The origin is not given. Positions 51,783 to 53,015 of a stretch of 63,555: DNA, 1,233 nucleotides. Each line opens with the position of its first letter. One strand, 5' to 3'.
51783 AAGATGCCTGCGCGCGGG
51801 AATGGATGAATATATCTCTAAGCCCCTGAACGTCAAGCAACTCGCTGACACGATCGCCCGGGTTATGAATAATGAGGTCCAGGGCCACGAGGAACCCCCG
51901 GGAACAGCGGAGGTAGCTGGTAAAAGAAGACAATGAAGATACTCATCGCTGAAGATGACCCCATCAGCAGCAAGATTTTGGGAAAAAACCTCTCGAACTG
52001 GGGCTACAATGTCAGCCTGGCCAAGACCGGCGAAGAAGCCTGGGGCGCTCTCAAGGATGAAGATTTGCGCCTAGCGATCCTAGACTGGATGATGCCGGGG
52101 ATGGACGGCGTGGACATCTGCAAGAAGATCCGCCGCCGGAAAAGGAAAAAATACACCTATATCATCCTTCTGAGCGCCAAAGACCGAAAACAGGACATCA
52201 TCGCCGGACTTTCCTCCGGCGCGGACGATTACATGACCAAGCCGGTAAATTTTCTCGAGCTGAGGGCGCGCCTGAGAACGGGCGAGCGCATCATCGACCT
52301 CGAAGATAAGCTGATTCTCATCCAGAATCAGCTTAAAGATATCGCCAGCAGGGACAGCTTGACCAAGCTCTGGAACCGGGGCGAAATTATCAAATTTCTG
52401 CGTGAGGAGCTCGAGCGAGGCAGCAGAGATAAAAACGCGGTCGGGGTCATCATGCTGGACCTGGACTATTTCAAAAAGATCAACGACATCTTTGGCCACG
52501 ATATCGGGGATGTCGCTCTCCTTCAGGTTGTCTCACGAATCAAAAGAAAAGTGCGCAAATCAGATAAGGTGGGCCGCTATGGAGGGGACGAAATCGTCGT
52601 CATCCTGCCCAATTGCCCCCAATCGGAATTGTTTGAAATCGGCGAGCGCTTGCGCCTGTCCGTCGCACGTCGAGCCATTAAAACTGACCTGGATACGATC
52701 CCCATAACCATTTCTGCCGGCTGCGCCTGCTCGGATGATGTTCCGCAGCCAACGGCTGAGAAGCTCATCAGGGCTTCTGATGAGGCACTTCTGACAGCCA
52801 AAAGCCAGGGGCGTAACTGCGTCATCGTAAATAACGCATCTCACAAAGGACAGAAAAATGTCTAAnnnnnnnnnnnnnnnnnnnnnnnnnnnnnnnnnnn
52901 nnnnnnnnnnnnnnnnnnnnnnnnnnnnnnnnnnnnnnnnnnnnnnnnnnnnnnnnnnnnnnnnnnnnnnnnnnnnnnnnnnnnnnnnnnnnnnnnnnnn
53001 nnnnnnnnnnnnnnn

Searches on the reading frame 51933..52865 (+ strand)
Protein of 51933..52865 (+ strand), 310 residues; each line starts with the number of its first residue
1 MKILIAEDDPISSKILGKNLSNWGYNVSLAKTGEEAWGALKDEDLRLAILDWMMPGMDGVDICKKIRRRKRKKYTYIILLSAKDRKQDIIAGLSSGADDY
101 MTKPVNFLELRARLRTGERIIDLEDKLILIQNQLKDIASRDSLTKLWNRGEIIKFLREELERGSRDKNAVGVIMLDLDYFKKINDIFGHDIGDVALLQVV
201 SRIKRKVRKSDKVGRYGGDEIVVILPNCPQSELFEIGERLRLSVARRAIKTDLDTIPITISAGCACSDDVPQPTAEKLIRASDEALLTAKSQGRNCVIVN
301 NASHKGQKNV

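Call 8: search_protein_families(library=pfam, proteins=[window:51933-52865:+], max_evalue=0.01)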
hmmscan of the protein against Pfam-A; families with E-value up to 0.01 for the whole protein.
window:51933-52865:+ (310 aa): 3 families
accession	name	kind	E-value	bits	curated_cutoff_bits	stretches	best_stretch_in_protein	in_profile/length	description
PF00990.26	GGDEF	-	3.4e-43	147.7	23.8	1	138-295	1-160/161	Diguanylate cyclase, GGDEF domain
PF00072.30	Response_reg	-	2.2e-26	92.6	30.2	1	3-114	1-110/111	Response regulator receiver domain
PF23198.2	PDE8A_N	-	6.1e-05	23.4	29.6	1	16-95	26-109/147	PDE8A-like, N-terminal domain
